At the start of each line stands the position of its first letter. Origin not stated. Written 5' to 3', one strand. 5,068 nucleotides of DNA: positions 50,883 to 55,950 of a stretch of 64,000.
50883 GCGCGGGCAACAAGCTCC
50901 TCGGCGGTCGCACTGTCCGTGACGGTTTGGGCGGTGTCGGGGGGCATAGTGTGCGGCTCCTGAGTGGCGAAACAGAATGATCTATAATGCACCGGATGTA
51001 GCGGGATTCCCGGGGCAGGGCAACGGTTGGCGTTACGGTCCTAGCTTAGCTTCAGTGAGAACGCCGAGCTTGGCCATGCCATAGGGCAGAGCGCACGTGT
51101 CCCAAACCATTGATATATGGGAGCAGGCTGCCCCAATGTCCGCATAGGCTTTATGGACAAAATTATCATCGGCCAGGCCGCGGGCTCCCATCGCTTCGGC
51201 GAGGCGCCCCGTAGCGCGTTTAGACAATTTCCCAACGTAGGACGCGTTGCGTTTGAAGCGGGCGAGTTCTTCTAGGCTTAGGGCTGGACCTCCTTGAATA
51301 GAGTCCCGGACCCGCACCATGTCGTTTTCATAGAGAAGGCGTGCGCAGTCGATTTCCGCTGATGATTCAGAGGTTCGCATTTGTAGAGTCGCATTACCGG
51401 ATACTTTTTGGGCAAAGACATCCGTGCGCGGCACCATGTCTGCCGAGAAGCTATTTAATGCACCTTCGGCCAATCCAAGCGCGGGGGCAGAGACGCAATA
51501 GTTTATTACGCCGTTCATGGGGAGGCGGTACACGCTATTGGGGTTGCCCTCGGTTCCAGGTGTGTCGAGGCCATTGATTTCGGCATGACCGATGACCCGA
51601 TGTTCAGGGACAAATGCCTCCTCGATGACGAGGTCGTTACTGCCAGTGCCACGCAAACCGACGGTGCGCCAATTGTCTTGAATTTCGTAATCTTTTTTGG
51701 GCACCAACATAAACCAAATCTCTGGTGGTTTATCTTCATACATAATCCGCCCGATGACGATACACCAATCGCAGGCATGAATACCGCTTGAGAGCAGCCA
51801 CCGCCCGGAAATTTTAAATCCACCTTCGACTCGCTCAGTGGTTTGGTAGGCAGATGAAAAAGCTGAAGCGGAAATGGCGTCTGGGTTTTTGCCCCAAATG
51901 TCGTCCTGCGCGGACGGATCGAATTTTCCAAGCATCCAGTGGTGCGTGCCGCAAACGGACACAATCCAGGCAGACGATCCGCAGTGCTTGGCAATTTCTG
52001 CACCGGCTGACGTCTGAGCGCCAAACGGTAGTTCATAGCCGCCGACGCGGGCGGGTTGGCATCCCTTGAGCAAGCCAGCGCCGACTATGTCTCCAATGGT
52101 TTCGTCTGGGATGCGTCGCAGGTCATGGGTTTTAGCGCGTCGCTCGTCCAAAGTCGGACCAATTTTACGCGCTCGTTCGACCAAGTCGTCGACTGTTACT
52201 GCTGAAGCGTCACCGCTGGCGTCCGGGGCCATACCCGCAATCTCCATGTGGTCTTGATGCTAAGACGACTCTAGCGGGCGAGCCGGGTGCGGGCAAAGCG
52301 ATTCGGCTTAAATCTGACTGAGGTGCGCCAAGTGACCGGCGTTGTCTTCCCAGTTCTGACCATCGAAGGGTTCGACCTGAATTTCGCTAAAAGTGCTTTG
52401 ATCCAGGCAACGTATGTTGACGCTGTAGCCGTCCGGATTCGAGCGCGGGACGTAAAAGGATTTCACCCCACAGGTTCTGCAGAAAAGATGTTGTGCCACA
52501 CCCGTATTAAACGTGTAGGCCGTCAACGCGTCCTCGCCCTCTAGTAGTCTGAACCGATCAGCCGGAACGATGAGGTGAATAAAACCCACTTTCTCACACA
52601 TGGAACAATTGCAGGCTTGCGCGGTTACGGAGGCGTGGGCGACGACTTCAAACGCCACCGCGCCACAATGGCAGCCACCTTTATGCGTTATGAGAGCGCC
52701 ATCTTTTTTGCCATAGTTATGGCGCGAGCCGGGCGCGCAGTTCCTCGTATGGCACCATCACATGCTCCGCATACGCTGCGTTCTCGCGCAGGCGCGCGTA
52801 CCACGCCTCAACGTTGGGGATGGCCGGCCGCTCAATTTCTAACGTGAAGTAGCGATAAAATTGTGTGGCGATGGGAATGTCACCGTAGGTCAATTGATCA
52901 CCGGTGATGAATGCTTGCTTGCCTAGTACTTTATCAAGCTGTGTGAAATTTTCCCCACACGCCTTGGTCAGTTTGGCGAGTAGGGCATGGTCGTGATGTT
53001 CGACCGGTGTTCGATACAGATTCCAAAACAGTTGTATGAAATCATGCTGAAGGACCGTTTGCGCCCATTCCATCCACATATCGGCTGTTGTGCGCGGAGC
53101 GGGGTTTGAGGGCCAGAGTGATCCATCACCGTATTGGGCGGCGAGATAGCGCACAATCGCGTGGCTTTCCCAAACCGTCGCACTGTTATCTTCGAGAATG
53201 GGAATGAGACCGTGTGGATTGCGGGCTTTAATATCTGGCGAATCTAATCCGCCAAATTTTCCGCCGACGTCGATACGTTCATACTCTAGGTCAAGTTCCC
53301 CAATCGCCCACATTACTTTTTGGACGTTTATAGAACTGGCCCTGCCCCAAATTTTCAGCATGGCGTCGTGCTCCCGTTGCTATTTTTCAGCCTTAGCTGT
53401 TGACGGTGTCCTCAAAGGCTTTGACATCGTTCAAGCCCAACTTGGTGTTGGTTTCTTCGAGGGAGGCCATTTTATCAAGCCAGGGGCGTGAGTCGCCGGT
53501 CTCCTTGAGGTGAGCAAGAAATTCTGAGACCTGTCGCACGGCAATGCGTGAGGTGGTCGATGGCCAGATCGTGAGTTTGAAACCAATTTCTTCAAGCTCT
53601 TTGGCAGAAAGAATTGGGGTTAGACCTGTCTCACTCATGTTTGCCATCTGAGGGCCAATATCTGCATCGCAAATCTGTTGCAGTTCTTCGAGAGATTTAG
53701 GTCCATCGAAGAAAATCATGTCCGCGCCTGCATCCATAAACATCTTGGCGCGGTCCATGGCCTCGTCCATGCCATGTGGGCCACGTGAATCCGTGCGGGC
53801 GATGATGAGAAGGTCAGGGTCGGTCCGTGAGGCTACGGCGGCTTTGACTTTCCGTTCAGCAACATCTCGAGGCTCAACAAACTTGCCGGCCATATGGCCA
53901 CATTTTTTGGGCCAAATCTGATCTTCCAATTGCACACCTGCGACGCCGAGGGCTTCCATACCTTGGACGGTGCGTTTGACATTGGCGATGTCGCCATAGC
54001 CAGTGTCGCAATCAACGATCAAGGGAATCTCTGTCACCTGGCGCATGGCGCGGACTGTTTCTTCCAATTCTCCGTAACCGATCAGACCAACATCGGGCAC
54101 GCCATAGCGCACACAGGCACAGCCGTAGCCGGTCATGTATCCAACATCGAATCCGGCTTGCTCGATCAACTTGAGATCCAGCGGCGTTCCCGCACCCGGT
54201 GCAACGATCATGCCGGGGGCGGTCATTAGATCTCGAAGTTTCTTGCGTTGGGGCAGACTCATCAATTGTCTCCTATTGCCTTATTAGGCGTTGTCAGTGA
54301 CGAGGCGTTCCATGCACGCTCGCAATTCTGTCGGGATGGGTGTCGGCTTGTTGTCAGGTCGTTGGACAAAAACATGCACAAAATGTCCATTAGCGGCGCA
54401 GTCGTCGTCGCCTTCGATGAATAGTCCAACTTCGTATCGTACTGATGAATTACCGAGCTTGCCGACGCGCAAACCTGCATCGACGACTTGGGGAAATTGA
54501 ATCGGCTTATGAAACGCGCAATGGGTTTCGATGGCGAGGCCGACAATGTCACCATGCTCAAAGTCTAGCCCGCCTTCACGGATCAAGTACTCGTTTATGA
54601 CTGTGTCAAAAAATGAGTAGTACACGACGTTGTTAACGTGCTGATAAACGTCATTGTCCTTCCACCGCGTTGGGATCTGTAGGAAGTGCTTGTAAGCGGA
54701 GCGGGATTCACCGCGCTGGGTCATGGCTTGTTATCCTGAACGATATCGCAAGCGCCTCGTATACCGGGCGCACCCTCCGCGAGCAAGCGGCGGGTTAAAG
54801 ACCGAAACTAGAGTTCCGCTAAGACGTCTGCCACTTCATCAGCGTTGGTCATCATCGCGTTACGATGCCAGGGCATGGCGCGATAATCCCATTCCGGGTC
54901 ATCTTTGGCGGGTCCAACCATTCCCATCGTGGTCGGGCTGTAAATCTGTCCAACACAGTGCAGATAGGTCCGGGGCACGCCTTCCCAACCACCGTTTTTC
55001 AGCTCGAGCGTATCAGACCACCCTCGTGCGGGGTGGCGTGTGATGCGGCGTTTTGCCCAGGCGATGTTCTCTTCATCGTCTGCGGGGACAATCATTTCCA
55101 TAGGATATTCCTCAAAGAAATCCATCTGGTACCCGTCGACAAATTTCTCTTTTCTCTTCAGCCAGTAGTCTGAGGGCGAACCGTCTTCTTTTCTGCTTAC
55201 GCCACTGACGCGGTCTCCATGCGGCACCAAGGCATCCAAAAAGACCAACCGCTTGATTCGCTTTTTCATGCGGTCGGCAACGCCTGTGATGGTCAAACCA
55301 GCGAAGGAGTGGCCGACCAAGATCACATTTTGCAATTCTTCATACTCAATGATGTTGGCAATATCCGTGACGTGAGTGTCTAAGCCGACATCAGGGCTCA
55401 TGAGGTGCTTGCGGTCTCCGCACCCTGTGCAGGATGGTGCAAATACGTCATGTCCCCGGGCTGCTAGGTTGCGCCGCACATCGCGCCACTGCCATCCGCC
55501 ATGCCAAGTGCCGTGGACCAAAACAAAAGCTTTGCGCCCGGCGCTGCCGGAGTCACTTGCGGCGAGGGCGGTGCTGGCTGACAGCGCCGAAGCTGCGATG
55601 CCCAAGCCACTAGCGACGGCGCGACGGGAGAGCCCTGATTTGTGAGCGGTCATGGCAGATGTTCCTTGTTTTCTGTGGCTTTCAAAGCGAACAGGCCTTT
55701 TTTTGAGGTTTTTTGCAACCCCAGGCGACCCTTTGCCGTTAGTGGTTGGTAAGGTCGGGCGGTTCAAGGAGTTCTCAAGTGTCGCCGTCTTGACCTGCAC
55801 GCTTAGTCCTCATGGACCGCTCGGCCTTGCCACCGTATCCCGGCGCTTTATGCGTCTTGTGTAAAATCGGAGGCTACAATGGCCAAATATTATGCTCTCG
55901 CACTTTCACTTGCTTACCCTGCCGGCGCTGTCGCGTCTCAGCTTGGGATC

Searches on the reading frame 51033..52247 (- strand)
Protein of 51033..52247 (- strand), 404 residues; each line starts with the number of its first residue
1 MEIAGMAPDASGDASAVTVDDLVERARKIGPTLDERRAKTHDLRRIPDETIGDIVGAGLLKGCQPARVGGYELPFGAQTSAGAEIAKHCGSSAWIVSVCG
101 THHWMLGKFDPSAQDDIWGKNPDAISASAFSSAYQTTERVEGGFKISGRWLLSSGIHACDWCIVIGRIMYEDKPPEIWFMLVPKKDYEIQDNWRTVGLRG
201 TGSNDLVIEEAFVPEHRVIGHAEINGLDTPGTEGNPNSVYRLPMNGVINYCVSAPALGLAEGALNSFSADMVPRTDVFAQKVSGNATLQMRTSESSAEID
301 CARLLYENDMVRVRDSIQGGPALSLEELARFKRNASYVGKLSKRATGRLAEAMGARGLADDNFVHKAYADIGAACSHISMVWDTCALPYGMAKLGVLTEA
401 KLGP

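Call 55: search_protein_families(library=ncbifam, proteins=[window:51033-52247:-], max_evalue=1e-10)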
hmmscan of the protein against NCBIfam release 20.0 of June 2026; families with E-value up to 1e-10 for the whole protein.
window:51033-52247:- (404 aa): 2 families
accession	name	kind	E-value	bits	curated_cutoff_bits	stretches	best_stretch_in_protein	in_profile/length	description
NF045629.1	monooxsub_HsaA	equivalog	4.3e-83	279.2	450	1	24-398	2-378/383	3-hydroxy-9,10-secoandrosta-1,3,5(10)-triene-9,17-dione monooxygenase oxygenase subunit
NF045920.1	HphnlacHdxOX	equivalog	9.9e-63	212.3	650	1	22-396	1-377/384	p-hydroxyphenylacetate 3-hydroxylase oxygenase component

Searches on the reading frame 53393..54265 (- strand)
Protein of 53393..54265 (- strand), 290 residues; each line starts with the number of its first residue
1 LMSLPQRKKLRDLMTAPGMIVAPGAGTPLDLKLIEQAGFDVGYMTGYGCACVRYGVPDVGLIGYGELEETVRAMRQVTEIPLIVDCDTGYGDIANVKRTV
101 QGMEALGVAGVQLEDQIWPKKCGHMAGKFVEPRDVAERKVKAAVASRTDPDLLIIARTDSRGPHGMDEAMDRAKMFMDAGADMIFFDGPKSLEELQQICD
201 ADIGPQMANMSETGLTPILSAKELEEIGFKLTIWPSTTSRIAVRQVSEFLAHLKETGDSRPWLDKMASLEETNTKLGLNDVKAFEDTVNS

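Call 55: search_protein_families(library=ncbifam, proteins=[window:53393-54265:-], max_evalue=1e-10)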
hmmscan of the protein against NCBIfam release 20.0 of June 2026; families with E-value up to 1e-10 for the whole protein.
window:53393-54265:- (290 aa): 7 families
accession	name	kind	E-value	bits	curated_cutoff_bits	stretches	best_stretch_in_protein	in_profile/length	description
TIGR02317.1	prpB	equivalog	6.6e-79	265.1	354.4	1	7-287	2-281/285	methylisocitrate lyase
NF008455.0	PRK11320.1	equivalog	2.9e-60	204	353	1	24-279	25-280/295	methylisocitrate lyase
TIGR02319.1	CPEP_Pphonmut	equivalog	1.8e-58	198.1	420.05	1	8-267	6-265/294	carboxyvinyl-carboxyphosphonate phosphorylmutase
TIGR02320.1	PEP_mutase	equivalog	2.9e-29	102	319.55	1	32-270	23-274/284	phosphoenolpyruvate mutase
TIGR02321.1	Pphn_pyruv_hyd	equivalog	3.9e-26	91.8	374.4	1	8-255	5-255/290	phosphonopyruvate hydrolase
TIGR01346.1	isocit_lyase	equivalog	6.2e-14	51.3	275.9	1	80-168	151-242/527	isocitrate lyase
NF011645.0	PRK15063.1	equivalog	2e-12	46.7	562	1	80-171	148-242/430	isocitrate lyase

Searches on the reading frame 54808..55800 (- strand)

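Call 55: search_protein_families(library=ncbifam, proteins=[window:54808-55800:-], max_evalue=1e-10)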
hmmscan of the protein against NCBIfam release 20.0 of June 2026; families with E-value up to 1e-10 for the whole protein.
window:54808-55800:- (330 aa): 1 family
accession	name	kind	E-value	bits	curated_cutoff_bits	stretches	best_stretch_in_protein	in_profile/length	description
NF002043.0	PRK00870.1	subfamily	6e-11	42.3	265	1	81-197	38-155/302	haloalkane dehalogenase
